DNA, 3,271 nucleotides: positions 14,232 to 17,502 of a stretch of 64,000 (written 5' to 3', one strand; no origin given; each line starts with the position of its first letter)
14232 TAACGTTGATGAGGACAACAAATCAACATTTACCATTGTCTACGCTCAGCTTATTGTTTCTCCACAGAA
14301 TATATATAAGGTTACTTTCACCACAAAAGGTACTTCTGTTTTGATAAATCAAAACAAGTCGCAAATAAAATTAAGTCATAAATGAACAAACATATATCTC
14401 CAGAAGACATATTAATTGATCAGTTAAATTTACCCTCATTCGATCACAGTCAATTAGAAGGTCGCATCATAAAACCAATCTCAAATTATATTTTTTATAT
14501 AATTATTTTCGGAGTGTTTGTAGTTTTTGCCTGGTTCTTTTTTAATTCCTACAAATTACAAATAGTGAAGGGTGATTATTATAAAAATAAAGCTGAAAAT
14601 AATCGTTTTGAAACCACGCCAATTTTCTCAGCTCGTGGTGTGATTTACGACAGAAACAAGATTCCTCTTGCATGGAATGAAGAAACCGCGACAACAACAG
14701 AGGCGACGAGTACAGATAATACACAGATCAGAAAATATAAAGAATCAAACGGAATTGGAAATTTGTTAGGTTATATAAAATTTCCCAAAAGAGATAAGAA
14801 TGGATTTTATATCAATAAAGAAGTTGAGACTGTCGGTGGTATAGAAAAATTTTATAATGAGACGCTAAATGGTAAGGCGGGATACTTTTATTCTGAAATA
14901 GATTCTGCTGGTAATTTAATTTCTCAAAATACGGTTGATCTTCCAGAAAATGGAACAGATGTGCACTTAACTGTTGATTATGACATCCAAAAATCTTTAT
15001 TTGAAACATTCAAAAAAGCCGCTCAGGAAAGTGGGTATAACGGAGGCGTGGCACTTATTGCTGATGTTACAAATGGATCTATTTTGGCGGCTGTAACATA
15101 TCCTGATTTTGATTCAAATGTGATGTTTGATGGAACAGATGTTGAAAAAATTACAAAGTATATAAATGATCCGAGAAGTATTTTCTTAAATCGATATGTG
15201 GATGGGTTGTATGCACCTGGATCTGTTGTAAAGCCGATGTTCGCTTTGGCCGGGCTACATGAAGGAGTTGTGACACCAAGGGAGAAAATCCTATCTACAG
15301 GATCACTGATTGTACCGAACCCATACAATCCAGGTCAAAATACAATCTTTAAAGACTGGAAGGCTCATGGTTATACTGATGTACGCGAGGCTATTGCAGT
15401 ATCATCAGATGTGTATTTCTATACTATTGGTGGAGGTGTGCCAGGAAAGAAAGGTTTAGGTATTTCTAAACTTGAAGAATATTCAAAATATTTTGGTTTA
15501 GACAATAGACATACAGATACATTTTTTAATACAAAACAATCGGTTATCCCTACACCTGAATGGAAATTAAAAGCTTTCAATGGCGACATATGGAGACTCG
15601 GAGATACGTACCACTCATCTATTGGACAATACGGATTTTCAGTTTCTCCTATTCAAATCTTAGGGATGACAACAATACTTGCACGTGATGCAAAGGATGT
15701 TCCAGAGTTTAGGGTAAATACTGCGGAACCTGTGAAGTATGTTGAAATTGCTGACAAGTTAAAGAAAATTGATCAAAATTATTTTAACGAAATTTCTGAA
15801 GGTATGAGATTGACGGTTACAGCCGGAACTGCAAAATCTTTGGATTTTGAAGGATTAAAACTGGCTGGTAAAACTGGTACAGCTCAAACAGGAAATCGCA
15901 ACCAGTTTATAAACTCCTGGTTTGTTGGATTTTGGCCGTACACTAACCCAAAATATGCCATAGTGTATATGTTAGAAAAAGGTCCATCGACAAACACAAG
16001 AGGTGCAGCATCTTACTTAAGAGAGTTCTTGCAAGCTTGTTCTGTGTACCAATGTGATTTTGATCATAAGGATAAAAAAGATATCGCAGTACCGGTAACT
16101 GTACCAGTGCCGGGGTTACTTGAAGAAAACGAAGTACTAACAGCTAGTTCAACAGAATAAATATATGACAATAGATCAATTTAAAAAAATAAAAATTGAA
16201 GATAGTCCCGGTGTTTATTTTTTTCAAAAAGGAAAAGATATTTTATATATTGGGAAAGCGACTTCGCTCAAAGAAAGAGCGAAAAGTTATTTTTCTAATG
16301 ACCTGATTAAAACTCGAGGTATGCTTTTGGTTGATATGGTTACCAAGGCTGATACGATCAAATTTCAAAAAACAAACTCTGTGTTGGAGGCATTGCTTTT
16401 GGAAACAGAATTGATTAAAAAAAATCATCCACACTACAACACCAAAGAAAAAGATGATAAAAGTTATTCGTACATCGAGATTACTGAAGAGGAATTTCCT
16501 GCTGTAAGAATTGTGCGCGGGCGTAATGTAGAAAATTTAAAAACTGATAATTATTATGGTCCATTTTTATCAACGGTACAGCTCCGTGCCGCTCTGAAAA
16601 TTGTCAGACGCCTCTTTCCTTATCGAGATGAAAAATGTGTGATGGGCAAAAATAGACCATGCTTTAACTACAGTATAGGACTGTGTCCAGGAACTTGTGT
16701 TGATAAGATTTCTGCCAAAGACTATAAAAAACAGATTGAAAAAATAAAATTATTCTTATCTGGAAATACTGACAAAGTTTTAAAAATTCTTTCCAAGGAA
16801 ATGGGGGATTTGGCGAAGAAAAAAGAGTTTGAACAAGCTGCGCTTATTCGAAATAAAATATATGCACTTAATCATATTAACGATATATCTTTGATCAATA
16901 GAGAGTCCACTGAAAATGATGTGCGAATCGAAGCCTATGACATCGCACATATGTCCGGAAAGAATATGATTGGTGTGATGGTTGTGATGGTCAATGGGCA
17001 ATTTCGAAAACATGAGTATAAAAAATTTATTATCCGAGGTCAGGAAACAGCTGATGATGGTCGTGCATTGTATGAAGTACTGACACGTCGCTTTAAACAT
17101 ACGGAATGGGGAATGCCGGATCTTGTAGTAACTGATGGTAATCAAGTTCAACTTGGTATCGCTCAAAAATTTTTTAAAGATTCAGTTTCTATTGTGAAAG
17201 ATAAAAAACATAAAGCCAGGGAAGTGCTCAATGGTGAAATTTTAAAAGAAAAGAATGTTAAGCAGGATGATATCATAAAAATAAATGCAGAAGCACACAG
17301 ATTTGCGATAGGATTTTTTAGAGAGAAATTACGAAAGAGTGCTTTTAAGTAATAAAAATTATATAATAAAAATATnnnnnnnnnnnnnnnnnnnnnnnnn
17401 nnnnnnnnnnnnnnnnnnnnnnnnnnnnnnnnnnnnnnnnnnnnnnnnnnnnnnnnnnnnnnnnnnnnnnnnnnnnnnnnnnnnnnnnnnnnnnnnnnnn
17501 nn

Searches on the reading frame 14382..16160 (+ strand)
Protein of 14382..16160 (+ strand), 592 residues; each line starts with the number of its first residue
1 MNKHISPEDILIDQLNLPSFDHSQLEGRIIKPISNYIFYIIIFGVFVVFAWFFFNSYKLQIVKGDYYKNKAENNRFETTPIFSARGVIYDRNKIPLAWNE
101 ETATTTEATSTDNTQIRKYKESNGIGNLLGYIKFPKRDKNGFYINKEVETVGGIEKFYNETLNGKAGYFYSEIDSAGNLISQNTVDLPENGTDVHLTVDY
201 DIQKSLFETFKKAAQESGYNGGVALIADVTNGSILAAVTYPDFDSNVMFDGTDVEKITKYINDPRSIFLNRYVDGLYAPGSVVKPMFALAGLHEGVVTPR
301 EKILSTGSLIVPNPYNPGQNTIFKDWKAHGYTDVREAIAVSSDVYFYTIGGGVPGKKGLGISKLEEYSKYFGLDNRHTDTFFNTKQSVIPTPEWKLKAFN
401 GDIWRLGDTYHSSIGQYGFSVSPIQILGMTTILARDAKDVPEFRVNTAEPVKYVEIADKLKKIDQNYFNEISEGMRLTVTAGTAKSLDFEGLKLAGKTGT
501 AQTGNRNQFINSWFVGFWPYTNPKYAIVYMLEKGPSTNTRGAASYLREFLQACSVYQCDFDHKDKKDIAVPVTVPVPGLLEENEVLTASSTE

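Call 17: search_protein_families(library=pfam, proteins=[window:14382-16160:+], max_evalue=0.001)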
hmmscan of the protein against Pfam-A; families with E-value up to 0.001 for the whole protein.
window:14382-16160:+ (592 aa): 2 families
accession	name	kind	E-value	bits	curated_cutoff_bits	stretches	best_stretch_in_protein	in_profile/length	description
PF00905.27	Transpeptidase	-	3.8e-42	145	22.1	1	222-542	1-288/299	Penicillin binding protein transpeptidase domain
PF03717.20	PBP_dimer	-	1.4e-09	39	24.4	1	108-182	99-178/180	Penicillin-binding Protein dimerisation domain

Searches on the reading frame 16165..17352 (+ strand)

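Call 17: search_protein_families(library=pfam, proteins=[window:16165-17352:+], max_evalue=0.001)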
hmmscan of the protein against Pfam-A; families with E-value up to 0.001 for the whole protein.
window:16165-17352:+ (395 aa): 3 families
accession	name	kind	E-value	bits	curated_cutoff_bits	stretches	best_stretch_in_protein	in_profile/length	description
PF08459.17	UvrC_RNaseH_dom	-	2.3e-28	99.5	22.3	1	253-382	11-159/159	UvrC RNAse H endonuclease domain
PF01541.30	GIY-YIG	-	2.3e-06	28.2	22.6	1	16-92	3-78/78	GIY-YIG catalytic domain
PF02151.25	UVR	-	0.00069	19.7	21.5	1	203-234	1-32/36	UvrB/uvrC motif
